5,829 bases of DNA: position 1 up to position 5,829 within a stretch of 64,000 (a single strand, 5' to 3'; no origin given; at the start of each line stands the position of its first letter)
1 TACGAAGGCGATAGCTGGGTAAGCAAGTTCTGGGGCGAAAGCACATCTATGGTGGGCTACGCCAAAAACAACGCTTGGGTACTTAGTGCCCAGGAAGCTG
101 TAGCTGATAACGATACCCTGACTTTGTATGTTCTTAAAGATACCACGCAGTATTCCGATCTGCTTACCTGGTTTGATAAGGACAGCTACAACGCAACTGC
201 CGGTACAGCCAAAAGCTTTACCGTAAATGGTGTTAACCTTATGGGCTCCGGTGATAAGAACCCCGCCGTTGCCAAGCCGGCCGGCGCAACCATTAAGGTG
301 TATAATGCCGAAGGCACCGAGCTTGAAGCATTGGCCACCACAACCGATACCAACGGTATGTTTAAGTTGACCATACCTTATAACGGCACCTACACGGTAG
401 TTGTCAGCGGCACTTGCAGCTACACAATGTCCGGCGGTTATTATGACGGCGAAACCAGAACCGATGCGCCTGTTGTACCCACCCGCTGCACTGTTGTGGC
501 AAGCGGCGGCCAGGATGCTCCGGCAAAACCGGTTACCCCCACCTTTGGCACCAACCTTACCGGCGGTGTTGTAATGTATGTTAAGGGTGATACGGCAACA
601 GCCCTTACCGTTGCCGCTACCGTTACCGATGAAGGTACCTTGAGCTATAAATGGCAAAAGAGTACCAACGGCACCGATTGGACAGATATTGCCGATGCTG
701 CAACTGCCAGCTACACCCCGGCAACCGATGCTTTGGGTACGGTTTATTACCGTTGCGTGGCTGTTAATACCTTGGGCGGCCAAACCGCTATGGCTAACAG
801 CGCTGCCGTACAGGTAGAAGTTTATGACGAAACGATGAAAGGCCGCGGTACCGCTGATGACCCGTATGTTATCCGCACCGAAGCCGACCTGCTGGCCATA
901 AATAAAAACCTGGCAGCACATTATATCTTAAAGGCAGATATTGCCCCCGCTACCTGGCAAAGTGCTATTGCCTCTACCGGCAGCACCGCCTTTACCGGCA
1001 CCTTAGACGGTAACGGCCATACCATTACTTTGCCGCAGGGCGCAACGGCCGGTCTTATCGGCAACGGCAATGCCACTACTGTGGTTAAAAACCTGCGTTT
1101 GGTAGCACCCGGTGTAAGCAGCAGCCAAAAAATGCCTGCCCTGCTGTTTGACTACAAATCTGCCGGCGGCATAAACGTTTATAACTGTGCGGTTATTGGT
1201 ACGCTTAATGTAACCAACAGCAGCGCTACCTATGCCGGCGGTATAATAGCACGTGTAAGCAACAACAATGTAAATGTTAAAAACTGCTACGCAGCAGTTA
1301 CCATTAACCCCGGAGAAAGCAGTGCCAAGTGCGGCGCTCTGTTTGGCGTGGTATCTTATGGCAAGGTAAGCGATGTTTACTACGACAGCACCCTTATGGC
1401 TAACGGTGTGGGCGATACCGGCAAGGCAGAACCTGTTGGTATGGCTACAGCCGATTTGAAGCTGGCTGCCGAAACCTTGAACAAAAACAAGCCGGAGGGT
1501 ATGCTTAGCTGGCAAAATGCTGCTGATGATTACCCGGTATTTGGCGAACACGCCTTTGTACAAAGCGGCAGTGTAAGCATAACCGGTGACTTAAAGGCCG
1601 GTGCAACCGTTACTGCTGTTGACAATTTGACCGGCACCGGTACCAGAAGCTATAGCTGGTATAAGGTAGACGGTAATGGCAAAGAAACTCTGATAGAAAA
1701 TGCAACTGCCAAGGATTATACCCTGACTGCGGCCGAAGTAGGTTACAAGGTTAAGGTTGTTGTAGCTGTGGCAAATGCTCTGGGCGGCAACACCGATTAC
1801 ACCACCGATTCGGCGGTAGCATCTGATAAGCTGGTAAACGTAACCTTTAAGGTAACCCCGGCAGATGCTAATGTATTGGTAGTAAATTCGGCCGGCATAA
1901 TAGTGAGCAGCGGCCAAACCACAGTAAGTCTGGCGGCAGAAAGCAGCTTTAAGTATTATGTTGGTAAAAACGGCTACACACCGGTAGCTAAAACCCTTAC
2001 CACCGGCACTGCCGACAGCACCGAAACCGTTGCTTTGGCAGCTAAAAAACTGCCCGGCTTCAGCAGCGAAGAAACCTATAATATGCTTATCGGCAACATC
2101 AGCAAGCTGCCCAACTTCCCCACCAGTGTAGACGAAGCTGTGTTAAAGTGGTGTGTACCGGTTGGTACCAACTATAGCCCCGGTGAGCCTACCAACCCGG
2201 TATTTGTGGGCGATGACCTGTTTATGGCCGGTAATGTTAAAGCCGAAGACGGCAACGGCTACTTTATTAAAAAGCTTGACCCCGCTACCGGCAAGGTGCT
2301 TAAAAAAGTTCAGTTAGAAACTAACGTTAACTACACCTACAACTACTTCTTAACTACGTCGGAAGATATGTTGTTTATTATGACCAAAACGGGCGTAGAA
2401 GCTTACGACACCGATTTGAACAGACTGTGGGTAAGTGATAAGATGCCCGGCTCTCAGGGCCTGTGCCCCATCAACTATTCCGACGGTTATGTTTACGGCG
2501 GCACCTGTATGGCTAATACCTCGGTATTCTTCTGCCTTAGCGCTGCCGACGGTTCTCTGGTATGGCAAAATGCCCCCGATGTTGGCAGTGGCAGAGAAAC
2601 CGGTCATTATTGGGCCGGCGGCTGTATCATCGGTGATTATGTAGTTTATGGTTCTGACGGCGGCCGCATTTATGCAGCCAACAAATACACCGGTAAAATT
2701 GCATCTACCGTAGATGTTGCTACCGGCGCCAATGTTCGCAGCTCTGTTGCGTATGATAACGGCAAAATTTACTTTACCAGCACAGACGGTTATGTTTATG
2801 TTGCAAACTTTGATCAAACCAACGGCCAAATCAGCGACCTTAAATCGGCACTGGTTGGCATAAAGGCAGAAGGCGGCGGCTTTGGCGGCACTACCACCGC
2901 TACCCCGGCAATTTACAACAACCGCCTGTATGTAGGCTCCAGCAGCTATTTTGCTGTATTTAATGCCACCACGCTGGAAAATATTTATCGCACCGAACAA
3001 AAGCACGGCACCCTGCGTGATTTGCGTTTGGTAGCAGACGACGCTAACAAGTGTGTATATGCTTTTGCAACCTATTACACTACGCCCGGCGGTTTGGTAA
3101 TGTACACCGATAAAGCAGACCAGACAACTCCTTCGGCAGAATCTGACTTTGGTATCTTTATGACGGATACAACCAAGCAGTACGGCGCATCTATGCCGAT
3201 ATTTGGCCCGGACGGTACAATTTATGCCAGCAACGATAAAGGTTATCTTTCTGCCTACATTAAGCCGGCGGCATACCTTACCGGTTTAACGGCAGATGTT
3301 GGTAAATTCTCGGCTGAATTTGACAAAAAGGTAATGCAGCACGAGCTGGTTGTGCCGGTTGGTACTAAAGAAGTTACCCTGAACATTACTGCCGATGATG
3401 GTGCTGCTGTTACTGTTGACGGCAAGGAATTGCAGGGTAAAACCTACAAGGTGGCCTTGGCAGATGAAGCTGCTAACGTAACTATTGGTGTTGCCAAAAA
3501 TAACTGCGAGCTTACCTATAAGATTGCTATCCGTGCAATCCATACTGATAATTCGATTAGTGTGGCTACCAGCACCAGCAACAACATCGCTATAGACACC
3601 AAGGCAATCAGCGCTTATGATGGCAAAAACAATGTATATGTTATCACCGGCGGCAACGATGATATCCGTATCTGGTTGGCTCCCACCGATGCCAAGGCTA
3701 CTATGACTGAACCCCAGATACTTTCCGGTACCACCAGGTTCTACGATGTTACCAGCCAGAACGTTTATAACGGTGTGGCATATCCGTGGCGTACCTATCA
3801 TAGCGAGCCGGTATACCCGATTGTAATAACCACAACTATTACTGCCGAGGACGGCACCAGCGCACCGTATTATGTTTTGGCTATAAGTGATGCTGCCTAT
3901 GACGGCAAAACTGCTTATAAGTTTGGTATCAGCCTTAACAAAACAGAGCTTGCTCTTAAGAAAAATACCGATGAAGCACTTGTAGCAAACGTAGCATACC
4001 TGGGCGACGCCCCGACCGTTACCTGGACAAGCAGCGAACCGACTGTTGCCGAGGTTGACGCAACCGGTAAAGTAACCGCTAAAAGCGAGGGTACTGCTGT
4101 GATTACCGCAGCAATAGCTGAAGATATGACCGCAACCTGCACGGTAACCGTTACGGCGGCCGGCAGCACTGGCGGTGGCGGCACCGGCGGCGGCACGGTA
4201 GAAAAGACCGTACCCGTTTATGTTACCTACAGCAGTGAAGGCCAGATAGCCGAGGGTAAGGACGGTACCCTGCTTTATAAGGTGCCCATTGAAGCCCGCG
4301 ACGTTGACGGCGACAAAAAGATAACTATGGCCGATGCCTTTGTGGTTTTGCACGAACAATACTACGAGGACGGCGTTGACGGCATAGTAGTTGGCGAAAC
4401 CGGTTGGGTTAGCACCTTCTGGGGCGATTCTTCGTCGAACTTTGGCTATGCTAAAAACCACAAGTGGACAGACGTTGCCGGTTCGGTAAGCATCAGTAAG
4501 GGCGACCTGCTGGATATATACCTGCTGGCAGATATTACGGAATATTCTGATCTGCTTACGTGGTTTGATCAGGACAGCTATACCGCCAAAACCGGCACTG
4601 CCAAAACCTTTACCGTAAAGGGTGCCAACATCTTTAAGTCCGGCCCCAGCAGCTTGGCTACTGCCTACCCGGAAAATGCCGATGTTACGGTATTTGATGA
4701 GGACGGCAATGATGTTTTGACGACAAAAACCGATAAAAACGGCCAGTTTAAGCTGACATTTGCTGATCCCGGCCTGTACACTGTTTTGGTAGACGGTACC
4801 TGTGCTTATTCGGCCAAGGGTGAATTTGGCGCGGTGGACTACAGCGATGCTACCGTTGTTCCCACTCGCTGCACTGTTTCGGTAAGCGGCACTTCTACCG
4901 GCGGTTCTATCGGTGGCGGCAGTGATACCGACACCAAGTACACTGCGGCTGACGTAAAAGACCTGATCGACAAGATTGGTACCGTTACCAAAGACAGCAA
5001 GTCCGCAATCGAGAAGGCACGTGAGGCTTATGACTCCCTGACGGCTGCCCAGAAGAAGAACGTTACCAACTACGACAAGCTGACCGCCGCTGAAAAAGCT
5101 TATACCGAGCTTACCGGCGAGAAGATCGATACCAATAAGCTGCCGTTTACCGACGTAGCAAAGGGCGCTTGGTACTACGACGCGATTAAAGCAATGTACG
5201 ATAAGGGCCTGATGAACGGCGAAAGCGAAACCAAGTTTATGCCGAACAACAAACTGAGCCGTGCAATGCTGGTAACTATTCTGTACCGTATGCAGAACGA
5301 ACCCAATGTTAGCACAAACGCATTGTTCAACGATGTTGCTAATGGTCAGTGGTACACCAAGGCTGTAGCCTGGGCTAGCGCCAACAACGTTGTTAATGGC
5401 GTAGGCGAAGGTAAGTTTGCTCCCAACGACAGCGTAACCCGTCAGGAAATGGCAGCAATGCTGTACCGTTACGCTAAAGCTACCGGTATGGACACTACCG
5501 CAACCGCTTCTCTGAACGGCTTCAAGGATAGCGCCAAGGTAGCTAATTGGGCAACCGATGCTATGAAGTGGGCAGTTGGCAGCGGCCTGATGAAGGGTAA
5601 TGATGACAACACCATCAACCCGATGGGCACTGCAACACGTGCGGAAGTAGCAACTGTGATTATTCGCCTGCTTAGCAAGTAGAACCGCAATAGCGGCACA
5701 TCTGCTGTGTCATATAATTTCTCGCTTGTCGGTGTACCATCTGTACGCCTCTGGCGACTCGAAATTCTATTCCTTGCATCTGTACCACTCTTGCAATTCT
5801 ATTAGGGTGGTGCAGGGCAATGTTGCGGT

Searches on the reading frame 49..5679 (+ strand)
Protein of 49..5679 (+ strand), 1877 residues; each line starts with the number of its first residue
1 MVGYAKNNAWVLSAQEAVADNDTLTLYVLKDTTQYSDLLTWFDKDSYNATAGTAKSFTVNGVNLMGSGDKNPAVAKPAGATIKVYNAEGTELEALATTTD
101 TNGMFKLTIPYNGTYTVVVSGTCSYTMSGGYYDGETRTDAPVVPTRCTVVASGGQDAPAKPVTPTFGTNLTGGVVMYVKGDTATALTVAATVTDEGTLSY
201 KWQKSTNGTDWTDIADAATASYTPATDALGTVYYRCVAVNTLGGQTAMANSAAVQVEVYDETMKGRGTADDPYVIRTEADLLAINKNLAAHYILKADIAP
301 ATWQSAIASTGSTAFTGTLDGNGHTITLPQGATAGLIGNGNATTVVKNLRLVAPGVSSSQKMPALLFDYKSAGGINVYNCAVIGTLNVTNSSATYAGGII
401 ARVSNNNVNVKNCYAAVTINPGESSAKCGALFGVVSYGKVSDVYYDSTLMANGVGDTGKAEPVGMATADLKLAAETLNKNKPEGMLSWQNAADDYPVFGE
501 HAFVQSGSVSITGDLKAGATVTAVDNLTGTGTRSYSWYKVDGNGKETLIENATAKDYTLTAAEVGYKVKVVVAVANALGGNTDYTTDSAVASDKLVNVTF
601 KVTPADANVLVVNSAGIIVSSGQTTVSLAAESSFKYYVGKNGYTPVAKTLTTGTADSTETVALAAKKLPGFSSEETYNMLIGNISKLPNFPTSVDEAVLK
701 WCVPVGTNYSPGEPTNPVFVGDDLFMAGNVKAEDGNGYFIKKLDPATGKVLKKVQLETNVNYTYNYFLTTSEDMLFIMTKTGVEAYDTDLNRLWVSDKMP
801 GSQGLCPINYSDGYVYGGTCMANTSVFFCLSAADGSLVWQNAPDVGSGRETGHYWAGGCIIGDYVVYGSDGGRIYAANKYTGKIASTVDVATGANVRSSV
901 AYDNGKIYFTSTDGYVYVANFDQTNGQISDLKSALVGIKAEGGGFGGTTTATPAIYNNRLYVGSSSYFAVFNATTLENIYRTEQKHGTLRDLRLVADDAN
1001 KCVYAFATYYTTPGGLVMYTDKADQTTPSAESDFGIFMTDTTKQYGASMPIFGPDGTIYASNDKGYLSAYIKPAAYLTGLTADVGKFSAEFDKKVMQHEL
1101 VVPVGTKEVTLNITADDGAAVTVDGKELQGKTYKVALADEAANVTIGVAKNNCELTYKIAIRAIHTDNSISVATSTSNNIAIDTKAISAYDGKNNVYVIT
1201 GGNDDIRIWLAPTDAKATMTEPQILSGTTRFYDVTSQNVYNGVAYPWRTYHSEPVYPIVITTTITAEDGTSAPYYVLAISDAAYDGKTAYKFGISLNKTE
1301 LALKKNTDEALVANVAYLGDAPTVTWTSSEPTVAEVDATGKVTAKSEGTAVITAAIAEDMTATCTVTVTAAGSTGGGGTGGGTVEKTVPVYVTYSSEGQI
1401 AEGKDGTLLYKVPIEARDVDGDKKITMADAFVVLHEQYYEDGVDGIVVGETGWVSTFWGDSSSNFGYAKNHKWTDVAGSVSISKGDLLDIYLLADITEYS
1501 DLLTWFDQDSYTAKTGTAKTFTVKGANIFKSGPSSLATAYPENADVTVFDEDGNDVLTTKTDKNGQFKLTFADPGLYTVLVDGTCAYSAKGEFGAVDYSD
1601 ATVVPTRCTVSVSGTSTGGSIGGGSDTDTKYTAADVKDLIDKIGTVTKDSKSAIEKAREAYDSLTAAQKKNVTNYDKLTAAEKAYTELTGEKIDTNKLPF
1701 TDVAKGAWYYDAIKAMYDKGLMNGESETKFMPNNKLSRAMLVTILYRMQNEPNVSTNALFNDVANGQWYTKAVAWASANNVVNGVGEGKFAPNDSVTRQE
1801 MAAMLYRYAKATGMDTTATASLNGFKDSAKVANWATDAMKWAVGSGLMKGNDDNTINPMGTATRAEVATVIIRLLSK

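Call 5: search_protein_families(library=pfam, proteins=[window:49-5679:+], max_evalue=0.001)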
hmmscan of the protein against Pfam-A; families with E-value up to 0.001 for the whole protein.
window:49-5679:+ (1877 aa): 11 families
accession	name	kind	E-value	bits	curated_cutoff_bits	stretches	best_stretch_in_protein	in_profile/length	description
PF00395.25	SLH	-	2.9e-34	117.2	20.8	3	1760-1802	2-44/44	S-layer homology domain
PF02368.24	Big_2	-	7.8e-08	32.6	22.8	1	1294-1365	5-78/79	Bacterial Ig-like domain (group 2)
PF13620.12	CarboxypepD_reg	-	9.8e-07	29.5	32.3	1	1542-1582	15-55/82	Carboxypeptidase regulatory-like domain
PF23197.1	IG_AIR9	-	4.8e-06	26.8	27.5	1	508-571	4-69/87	AIR9 A9 domain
PF13570.13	Beta-prop_ACSF4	-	1.3e-05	25.2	133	1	825-924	29-123/329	Beta-alanine-activating enzyme, beta-propeller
PF22359.2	Big-like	-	1.9e-05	25.3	27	1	1323-1370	2-48/48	Bacterial Ig-like domain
PF12733.13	Cadherin-like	-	8.2e-05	23.4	24.2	1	1089-1162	9-87/89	Cadherin-like beta sandwich domain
PF11974.14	bMG3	-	0.00024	21.5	34.9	0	1535-1570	21-57/103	Bacterial alpha-2-macroglobulin MG3 domain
PF10670.15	DUF4198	-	0.00031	21.3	34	0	79-120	162-206/209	Domain of unknown function (DUF4198)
PF17210.9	SdrD_B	-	0.0004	21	29.7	0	78-145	25-90/112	SdrD B-like domain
PF13715.12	CarbopepD_reg_2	-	0.00052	20.4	32.2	0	95-121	26-52/88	CarboxypepD_reg-like domain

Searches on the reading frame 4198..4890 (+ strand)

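Call 21: search_protein_families(library=pfam, proteins=[window:4198-4890:+], max_evalue=1)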
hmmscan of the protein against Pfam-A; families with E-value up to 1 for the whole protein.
seq(231 aa): 8 families
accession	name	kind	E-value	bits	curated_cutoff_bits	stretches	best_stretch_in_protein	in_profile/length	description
PF13620.12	CarboxypepD_reg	-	4.3e-07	30.6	32.3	1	159-199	15-55/82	Carboxypeptidase regulatory-like domain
PF17210.9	SdrD_B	-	0.00016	22.3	29.7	1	161-220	27-87/112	SdrD B-like domain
PF17936.7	Big_6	-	0.0014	19.3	27.6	1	160-190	24-54/83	Bacterial Ig domain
PF11974.14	bMG3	-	0.0075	16.7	34.9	1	152-187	21-57/103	Bacterial alpha-2-macroglobulin MG3 domain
PF17802.7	SpaA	-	0.012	16.2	23.1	1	160-196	18-56/91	Prealbumin-like fold domain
PF10670.15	DUF4198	-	0.017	15.7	34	1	161-198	163-205/209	Domain of unknown function (DUF4198)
PF18832.6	LPD18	-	0.067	13.8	26.8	1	9-69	5-55/86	Large polyvalent protein-associated domain 18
PF01060.29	TTR-52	-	0.49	11.5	24.9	1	159-187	12-44/79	Transthyretin-like family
